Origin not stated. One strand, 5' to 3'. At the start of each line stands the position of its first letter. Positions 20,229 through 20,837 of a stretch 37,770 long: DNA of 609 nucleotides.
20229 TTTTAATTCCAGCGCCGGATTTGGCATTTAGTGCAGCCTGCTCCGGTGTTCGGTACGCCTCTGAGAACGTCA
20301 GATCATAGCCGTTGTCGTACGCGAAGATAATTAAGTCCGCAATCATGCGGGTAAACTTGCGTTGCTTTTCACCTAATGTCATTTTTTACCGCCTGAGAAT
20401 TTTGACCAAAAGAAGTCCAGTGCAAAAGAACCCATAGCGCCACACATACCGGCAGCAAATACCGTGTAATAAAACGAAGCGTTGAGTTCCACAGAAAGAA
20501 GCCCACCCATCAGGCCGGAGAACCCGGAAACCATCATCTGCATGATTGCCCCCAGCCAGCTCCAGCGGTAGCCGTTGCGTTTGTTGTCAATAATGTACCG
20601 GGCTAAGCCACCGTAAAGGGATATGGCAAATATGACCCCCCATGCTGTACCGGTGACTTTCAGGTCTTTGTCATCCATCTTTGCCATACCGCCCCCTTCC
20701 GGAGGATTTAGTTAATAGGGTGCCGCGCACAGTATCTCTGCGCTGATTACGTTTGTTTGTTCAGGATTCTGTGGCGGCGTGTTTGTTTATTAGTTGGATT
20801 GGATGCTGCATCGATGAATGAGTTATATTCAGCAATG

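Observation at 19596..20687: Lysis cassette: dual-start holin, M15-peptidase endolysin, embedded Rz1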

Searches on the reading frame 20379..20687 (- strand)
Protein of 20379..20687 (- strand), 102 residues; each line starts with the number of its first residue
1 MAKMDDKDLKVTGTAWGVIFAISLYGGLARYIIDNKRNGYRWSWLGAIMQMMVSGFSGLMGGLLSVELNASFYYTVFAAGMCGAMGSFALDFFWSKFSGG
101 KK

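Call 3: search_protein_families(library=pfam, proteins=[window:20379-20687:-], max_evalue=0.1)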
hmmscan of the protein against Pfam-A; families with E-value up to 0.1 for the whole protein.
window:20379-20687:- (102 aa): 1 family
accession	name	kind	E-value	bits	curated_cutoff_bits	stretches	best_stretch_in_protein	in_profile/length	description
PF16083.10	Phage_holin_3_3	-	7.9e-25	87.2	28.4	1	18-94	2-78/78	LydA holin phage, holin superfamily III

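Call 4: search_protein_families(library=phrogs, proteins=[window:20379-20687:-], max_evalue=0.01)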
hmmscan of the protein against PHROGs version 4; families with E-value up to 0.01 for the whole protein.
window:20379-20687:- (102 aa): 2 families
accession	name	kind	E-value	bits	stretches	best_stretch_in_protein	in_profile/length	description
phrog_785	-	lysis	3.8e-24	85.5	1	9-99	7-99/107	holin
phrog_6384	-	lysis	1e-15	58.3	1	19-97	21-98/111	holin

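Call 10: search_protein_families(library=ncbifam, proteins=[window:20379-20687:-], max_evalue=0.01)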
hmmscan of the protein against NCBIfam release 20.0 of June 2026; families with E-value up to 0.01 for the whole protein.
window:20379-20687:- (102 aa): 0 families

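Call 19: find_homologous_proteins(query=window:20379-20687:-, max_evalue=0.00001)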
Query window:20379-20687:- (102 aa): 6 proteins with E <= 0.00001 among 10 candidates.
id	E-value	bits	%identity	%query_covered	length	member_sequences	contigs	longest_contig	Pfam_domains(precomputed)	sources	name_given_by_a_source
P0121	2.3e-59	216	98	100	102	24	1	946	PF16083.11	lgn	-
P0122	9.5e-54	198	86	100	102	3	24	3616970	PF16083.11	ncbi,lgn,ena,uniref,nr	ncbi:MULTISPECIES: phage holin family protein [Morganellaceae]|uniref:Phage holin family protein n=1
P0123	5.5e-53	196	85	100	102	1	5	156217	PF16083.11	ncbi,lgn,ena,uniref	ncbi:phage holin family protein [Moellerella wisconsensis]|uniref:phage holin family protein n=1 Tax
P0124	1.8e-47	178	78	100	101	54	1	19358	PF16083.11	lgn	-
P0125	3.1e-45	171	100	78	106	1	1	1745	PF16083.11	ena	-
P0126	1.2e-39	153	72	100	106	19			PF16083.11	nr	nr:phage holin family protein [Providencia rettgeri]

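Call 30: search_protein_representatives(protein=window:20379-20687:-)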
Query: 102 residues. Proteins with E-value up to 0.001 (for the whole library): 80; up to 1e-10: 13; up to 1e-30: 0. The best 80 are listed.
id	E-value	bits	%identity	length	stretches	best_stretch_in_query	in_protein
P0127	1.2e-22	96.8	47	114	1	12-98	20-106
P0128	1.0e-19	87.3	44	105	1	3-101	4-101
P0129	1.3e-19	87.0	45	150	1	3-101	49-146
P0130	4.3e-18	82.1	48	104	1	15-97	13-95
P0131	1.0e-15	74.5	44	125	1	3-92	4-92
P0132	3.1e-15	72.9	45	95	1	14-96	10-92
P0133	4.9e-15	72.3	47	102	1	30-101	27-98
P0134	3.2e-14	69.7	45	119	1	5-88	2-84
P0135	7.5e-13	65.3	37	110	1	14-96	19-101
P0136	1.2e-12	64.7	44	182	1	4-77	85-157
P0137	1.6e-12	64.2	42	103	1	5-85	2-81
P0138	8.0e-12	62.0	40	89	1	21-100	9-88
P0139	1.6e-11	61.0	36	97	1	14-89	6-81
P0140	1.1e-10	58.3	39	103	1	14-98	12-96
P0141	1.2e-10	58.2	42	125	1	3-76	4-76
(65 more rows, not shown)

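Call 33: find_encoding_contigs(protein=P0122, flank=3000, max_places=5)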
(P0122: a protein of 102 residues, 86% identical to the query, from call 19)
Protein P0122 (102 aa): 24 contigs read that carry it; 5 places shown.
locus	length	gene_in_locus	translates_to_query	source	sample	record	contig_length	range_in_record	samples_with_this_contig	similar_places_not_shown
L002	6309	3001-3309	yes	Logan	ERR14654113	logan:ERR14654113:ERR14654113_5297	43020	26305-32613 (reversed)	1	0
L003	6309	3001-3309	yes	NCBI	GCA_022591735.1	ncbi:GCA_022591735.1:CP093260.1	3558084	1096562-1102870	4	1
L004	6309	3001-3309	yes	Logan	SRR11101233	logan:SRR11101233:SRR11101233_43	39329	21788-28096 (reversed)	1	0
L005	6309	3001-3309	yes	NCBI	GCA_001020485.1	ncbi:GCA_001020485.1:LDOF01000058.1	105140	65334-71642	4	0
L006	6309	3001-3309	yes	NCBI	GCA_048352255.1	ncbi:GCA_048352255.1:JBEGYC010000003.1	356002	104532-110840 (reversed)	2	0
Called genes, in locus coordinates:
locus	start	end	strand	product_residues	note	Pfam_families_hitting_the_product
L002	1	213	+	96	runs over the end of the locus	PF07102:YbcO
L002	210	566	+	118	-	PF05866:RusA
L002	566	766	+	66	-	-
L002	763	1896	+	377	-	PF13392:HNH_3, PF06576:DUF1133 (weak), PF06530:Phage_antitermQ (faint)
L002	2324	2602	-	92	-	-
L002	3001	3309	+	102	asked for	PF16083:Phage_holin_3_3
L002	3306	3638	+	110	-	PF13539:Peptidase_M15_4 (weak)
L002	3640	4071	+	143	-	PF03245:Phage_lysis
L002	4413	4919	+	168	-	PF10544:T5orf172, PF13455:MUG113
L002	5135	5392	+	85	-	PF10834:DUF2560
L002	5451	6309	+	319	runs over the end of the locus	PF03592:Terminase_2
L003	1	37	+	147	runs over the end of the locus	PF05772:NinB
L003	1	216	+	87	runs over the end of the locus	-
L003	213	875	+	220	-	PF00149:Metallophos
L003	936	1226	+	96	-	PF07102:YbcO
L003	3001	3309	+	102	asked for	PF16083:Phage_holin_3_3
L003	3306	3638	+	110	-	PF13539:Peptidase_M15_4 (weak)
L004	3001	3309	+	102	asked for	PF16083:Phage_holin_3_3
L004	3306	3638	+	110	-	PF13539:Peptidase_M15_4 (weak)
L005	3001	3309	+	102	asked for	PF16083:Phage_holin_3_3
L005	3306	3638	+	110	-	PF13539:Peptidase_M15_4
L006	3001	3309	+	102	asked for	PF16083:Phage_holin_3_3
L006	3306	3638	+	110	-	PF13539:Peptidase_M15_4 (weak)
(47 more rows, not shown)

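Call 39: search_dna_similar(query=window:20379-20687:-, collection=phages, mode=protein, max_rows=30, max_evalue=0.001)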
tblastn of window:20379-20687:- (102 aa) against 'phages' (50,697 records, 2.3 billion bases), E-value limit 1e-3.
Records with a match: 30; places in all: 30; records where one place covers at least 80% of the query: 29.
Best place of each record, by identity: 60-80% 1; <60% 29.
By first word of the organism name: Salmonella 13; Klebsiella 10; Escherichia 3; Serratia 2; Hafnia 1; Phage 1.
By host as written in the record: - 3; Salmonella enterica enterica sv Typhimurium LT2 2; Salmonella enterica serovar Typhimurium 2; Klebsiella pneumoniae 2; Escherichia coli 2; Salmonella sp. 1; Hafnia paralvei 1; Salmonella enterica subsp. enterica serovar Typhimurium strain ATCC 14028S 1; and 16 more.
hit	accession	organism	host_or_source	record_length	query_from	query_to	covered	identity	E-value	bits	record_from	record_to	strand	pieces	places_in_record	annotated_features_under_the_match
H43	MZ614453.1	Salmonella phage MS2 LVA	Salmonella sp.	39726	1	102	100%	79.4%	5e-38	139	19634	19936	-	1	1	record has no annotation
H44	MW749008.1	Hafnia phage vB_HpaM_Meifeng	Hafnia paralvei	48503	3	102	98%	49.5%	5e-15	74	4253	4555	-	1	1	putative holin family protein | putative glycoside hydrolase family 19 protein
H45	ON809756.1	Salmonella phage Salfasec13b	Salmonella enterica subsp. enterica ...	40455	1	102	100%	47.1%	6e-15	74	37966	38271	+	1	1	holin | endolysin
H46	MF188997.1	Salmonella phage vB_SalP_PM43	Salmonella enterica serovar Typhimurium ...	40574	1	102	100%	47.1%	6e-15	74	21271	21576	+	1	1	putative holin protein | endolysin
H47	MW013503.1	Salmonella phage L cII-101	Salmonella enterica enterica sv ...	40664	1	102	100%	47.1%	6e-15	74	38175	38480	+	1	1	putative holin protein | endolysin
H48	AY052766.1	Salmonella phage ST64T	-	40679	1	102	100%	47.1%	6e-15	74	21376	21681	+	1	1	13: 13 | 19: 19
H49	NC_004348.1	Salmonella phage ST64T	Salmonella enterica subsp. enterica ...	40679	1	102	100%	47.1%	6e-15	74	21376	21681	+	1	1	holin | endolysin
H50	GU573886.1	Salmonella phage ST160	Salmonella enterica serovar Typhimurium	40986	1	102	100%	47.1%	6e-15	74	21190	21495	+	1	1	gp13: Gp13 | gp19: Gp19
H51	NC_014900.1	Salmonella phage ST160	Salmonella enterica serovar Typhimurium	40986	1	102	100%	47.1%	6e-15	74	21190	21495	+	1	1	gp13: holin | gp19: endolysin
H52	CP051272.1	Salmonella phage SW-70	Salmonella enterica subsp. enterica ...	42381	1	102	100%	47.1%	1e-14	73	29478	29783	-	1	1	record has no annotation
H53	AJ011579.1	Phage PS3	Salmonella typhimurium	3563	1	102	100%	47.1%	1e-14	73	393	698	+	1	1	13: gp13 | 19: gp19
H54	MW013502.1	Salmonella phage L cI-40 13-am43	Salmonella enterica enterica sv ...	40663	1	102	100%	46.1%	1e-13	70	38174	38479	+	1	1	putative holin protein | endolysin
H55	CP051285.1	Salmonella phage ST-32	Salmonella enterica subsp. enterica ...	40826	1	102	100%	46.1%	2e-13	70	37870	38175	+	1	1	record has no annotation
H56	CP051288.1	Salmonella phage ST-29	Salmonella enterica subsp. enterica ...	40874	1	102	100%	46.1%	2e-13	70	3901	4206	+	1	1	record has no annotation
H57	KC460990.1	Serratia phage Eta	supernatant of an overnight culture of ...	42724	1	102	100%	44.1%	2e-12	67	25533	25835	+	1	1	holin | lysin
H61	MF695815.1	Klebsiella phage KPP5665-2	Klebsiella pneumoniae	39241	3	101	97%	44.4%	1e-12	67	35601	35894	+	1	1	holin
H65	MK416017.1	Klebsiella phage ST101-KPC2phi6.3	Klebsiella pneumoniae ST101-KPC2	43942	1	101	99%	43.1%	8e-11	62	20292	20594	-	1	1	putative holin protein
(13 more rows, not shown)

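Call 40: get_annotated_region(hit=H49, flank=1800)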
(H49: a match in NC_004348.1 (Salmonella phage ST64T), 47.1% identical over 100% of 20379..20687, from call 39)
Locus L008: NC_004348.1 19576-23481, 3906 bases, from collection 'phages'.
description: Enterobacteria phage ST64T, complete genome.
organism: Salmonella phage ST64T (NCBI taxid 2905963)
taxonomy: Viruses; Duplodnaviria; Heunggongvirae; Uroviricota; Caudoviricetes; Lederbergvirus; Lederbergvirus ST64T
host: Salmonella enterica subsp. enterica serovar Typhimurium; source: -; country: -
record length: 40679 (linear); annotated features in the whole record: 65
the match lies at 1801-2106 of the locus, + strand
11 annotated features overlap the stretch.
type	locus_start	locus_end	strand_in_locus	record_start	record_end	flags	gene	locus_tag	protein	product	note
CDS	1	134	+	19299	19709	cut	-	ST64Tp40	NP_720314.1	HNH endonuclease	similar to bacteriophage HK97 gp66 in GenBank Accession Number AAF31141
CDS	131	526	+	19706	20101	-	rus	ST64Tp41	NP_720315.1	RusA family crossover junction endodeoxyribonuclease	similar to bacteriophage CP-933X rus in GenBank Accession Number AAG55970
CDS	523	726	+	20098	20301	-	ninH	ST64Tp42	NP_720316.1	NinH family protein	similar bacteriphage P22 ninH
CDS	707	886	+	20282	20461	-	ninZ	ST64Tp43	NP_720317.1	hypothetical protein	similar to bacteriophage P22 ninZ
CDS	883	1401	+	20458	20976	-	-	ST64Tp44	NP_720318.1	anti-termination protein Q-like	similar to bacteriophage 21 Q in GenBank Accession Number CAB39993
CDS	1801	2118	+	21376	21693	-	-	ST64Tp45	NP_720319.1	holin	lysis; holin protein; similar to bacteriophage PS3 gp13 in GenBank Accession Number CAA09700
CDS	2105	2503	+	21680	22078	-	-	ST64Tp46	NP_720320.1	endolysin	lysis; similar to bacteriophage PS3 gp19 in GenBank Accession Number CAA09701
CDS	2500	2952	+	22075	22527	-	-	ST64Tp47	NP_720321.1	Rz-like spanin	lysis; similar to bacteriophage PS3 gp15 in GenBank Accession Number CAA09702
CDS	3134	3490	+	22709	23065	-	-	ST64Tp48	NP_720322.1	hypothetical protein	similar to bacteriophage P22 in GenBank Accession Number AAF75061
CDS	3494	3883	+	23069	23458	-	-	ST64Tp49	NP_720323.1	hypothetical protein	similar to bacteriophage HK620 in GenBank Accession Number AAK28904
CDS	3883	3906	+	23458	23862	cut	-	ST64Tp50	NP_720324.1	head decoration protein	-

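Call 41: get_annotated_region(hit=H43, flank=2500)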
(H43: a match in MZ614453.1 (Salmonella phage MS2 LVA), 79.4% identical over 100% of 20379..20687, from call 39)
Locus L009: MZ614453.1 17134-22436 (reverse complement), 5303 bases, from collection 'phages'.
description: UNVERIFIED: Salmonella phage MS2 LVA, complete genome.
organism: Salmonella phage MS2 LVA (NCBI taxid 2862950)
taxonomy: Viruses; Duplodnaviria; Heunggongvirae; Uroviricota; Caudoviricetes; Lederbergvirus
host: Salmonella sp.; source: -; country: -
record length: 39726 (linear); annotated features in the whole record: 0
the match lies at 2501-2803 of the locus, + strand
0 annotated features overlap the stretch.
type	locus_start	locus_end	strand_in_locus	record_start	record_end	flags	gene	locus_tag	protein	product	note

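Call 48: get_annotated_region(hit=H44, flank=400)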
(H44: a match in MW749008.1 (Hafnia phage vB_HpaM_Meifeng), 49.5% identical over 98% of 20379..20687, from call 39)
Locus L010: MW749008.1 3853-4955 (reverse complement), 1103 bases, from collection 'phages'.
description: Hafnia phage vB_HpaM_Meifeng, complete genome.
organism: Hafnia phage vB_HpaM_Meifeng (NCBI taxid 2836112)
taxonomy: Viruses; Duplodnaviria; Heunggongvirae; Uroviricota; Caudoviricetes
host: Hafnia paralvei; source: Orem; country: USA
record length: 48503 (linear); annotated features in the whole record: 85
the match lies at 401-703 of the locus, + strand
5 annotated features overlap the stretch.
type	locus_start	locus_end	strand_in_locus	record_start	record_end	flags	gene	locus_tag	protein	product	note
CDS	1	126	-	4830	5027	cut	-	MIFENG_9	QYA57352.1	hypothetical protein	-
tRNA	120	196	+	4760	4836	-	-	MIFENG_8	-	tRNA-Arg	-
tRNA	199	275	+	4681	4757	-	-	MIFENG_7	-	tRNA-Thr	-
CDS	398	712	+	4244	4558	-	-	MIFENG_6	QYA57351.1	putative holin family protein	-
CDS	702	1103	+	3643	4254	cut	-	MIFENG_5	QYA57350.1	putative glycoside hydrolase family 19 protein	-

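Call 49: get_annotated_region(hit=H57, flank=400)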
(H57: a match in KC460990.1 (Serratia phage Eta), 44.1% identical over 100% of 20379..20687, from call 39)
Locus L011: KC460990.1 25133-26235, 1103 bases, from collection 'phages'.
description: Serratia phage Eta, complete genome.
organism: Serratia phage Eta (NCBI taxid 1282995)
taxonomy: Viruses; Duplodnaviria; Heunggongvirae; Uroviricota; Caudoviricetes
host: -; source: supernatant of an overnight culture of a lost strain Serratia marcescens ES; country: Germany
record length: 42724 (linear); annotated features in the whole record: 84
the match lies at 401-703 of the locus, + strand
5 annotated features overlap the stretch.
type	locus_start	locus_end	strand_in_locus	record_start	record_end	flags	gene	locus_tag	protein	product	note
CDS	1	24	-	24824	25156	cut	-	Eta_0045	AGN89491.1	hypothetical protein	-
regulatory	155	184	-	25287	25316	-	-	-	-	promoter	-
regulatory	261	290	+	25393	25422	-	-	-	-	promoter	-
CDS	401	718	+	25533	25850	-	-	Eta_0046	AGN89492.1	holin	similar to NP_720319.1 gp13 [Enterobacteria phage ST64T]; possible dual start motif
CDS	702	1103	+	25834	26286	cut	-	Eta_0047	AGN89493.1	lysin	similar to ADF97548 PlyM23 [uncultured phage]; NP_460003 lysozyme [Phage Gifsy-2]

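Call 50: get_annotated_region(hit=H61, flank=400)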
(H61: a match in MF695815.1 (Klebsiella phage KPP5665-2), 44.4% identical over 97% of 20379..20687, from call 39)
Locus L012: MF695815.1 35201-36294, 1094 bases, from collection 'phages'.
description: Klebsiella phage KPP5665-2, complete genome.
organism: Klebsiella phage KPP5665-2 (NCBI taxid 2034166)
taxonomy: Viruses; Duplodnaviria; Heunggongvirae; Uroviricota; Caudoviricetes
host: Klebsiella pneumoniae; source: -; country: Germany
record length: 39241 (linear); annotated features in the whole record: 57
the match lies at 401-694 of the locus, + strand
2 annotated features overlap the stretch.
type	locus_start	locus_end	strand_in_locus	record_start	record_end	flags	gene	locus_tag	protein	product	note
CDS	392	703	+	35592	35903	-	-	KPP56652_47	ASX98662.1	holin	GP47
CDS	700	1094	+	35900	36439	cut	-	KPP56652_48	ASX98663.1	lysozyme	GP48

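Call 51: get_annotated_region(hit=H65, flank=400)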
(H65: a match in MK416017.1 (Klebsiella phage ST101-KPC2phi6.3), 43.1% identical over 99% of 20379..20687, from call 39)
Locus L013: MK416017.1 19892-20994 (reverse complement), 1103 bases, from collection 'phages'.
description: Klebsiella phage ST101-KPC2phi6.3, complete genome.
organism: Klebsiella phage ST101-KPC2phi6.3 (NCBI taxid 2510475)
taxonomy: Viruses; Duplodnaviria; Heunggongvirae; Uroviricota; Caudoviricetes
host: Klebsiella pneumoniae ST101-KPC2; source: -; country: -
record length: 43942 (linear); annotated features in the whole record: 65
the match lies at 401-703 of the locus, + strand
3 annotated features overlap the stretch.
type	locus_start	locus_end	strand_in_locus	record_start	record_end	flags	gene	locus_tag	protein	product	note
CDS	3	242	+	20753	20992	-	-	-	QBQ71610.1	hypothetical protein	-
CDS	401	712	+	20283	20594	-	-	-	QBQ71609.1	putative holin protein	-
CDS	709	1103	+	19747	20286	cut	-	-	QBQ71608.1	lysozyme family protein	-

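Call 67: search_protein_families(library=pfam, proteins=[L008:2105-2503:+, L009:2803-3207:+, L008:1801-2118:+], max_evalue=0.01)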
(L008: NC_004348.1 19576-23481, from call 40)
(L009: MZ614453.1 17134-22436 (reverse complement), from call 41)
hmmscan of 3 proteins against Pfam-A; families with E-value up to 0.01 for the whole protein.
L008:2105-2503:+ (132 aa): 1 family
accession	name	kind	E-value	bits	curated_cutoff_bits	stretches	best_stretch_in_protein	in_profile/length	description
PF13539.11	Peptidase_M15_4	-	7.7e-05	23.6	25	1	59-112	3-61/70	D-alanyl-D-alanine carboxypeptidase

L009:2803-3207:+ (134 aa): 0 families

L008:1801-2118:+ (105 aa): 1 family
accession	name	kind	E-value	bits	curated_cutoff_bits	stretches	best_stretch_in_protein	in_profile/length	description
PF16083.10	Phage_holin_3_3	-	5.5e-20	71.7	28.4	1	18-94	2-78/78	LydA holin phage, holin superfamily III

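Call 73: find_related_loci(query=A4, collection=viral_contigs, flank=1500)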
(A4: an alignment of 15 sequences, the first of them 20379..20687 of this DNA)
Query A4 (102 aa) in viral_contigs; peptide patterns used: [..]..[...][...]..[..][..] (x = any residue, [..] = any of these).
524 stretches matched a pattern; 520 encode a relative of the query (tblastn E <= 1e-3); the best 80 are kept; 80 distinct loci.
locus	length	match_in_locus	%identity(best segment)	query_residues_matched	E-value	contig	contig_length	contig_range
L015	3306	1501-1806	100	1-102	6e-64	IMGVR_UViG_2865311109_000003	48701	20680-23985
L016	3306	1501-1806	100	1-102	6e-64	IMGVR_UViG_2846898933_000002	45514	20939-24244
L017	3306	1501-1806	100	1-102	6e-64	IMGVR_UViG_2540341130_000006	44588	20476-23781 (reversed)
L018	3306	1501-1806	100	1-102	6e-64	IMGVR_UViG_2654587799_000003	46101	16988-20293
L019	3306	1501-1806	100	1-102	6e-64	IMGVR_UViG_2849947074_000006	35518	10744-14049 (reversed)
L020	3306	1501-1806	100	1-102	6e-64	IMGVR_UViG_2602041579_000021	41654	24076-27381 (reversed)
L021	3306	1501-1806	100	1-102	6e-64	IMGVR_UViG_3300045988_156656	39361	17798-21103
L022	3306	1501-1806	100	1-102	6e-64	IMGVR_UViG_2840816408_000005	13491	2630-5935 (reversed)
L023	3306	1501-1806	100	1-102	6e-64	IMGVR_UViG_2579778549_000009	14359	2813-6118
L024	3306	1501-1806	86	1-102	2e-58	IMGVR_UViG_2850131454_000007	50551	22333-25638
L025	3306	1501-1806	86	1-102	2e-58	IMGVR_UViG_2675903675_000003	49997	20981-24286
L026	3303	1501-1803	79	1-102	3e-52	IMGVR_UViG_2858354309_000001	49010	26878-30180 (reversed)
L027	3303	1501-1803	79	1-102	3e-52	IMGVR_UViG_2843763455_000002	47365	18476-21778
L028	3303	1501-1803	79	1-102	3e-52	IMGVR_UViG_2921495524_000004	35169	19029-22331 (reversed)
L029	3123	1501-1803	79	1-102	3e-52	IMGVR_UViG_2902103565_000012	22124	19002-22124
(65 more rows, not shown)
